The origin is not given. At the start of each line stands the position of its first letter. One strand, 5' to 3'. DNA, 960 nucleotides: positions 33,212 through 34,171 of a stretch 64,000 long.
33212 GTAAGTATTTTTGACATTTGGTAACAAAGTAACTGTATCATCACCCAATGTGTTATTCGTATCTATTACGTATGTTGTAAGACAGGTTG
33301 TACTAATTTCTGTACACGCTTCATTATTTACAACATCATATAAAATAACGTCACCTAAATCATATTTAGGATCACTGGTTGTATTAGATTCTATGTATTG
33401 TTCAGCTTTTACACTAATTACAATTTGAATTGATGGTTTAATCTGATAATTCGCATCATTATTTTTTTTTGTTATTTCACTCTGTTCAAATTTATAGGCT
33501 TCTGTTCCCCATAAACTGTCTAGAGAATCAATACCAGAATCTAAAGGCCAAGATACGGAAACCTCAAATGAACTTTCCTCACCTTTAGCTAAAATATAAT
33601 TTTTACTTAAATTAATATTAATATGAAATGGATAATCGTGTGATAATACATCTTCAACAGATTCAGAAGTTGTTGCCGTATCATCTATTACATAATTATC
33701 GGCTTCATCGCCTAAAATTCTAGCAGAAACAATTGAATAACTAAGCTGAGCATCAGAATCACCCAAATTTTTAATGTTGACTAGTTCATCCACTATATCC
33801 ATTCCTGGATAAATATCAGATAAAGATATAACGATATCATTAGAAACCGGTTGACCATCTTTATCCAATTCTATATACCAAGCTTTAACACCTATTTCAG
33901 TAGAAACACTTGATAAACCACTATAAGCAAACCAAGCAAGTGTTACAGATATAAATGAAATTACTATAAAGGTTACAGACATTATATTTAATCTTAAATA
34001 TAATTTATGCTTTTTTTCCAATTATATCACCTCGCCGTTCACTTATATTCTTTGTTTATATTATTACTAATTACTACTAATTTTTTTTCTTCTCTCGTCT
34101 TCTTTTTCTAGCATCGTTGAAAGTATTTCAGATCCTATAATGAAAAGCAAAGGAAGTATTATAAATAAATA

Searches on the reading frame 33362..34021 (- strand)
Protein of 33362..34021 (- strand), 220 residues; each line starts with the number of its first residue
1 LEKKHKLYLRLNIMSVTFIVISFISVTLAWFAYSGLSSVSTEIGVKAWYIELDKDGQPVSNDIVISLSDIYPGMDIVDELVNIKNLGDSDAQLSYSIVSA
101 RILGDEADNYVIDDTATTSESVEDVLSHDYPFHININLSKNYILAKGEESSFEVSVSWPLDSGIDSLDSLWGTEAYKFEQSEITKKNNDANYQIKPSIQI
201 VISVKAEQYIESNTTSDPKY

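Call 66: search_solved_structures(query=A7, max_evalue=10, show_alignments=3)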
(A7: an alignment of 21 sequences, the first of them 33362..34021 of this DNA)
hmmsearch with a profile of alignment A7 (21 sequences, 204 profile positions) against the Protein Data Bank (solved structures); distinct sequences matched with E-value up to 10: 3.
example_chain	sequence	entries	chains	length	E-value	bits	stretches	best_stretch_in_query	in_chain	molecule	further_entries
8eon_D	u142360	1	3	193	0.84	12.3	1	46-129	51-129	Baseplate component gp38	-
9b45_V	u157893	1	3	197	0.88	12.2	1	46-129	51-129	gp39 Ripcord-2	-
9rhp_A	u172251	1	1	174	2.4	10.8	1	61-104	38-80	Archaeal bundling protein X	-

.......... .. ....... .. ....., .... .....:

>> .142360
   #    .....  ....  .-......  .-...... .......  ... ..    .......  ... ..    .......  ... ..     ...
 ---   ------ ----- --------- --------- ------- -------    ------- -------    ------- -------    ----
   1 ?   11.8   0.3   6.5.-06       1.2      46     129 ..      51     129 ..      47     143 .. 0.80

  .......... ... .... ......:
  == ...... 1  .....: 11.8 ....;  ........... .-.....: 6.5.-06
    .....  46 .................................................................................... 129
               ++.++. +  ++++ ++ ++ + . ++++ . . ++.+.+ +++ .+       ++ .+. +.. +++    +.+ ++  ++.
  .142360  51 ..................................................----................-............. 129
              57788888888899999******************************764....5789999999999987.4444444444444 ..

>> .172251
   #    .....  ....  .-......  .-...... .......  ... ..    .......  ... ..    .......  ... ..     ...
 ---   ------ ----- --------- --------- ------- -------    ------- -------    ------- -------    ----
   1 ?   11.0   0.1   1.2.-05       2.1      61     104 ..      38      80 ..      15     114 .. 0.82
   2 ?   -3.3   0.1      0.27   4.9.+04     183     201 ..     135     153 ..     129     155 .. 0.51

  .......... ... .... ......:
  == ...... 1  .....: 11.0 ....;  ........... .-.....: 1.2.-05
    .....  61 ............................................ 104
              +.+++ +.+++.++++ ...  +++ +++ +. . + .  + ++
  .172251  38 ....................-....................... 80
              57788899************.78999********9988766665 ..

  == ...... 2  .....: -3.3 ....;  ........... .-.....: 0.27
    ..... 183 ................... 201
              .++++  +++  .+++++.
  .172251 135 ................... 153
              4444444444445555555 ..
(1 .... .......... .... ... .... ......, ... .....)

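Call 67: search_protein_families(library=pfam, alignment_id=A7, max_evalue=0.1)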
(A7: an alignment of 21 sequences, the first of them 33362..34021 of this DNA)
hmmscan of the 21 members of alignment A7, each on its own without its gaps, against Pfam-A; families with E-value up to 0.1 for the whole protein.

A. member 1, window:33362-34021:- (220 aa): 0 families

B. families by the number of members that match (of 21 scanned): 14 families
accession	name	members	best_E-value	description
PF03907.18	Spo7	2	0.046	Spo7-like protein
PF23535.1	Microp_apicomplexa_21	2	0.068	Apicomplexa microprotein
PF10182.14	Flo11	1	0.0033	Flo11 domain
PF24942.1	Fn3_Dep-1_1st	1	0.011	Dep-1 first Fn3-like domain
PF06280.18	fn3_5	1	0.015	Fn3-like domain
PF23034.1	DUF7035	1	0.022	Domain of unknown function (DUF7035)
PF12389.13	Peptidase_M73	1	0.022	Camelysin metallo-endopeptidase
PF01103.29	Omp85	1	0.032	Omp85 superfamily domain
PF23472.1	LysM2_CERK1_LYK3_4_5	1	0.038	LYK3/4/5 LysM2 domain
PF03160.20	Calx-beta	1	0.053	Calx-beta domain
PF13749.12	HATPase_c_4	1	0.06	Putative ATP-dependent DNA helicase recG C-terminal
PF24558.1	DUF7604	1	0.067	Domain of unknown function (DUF7604)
PF15780.11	ASH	1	0.076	Abnormal spindle-like microcephaly-assoc'd, ASPM-SPD-2-Hydin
PF13197.11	DUF4013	1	0.088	Protein of unknown function (DUF4013)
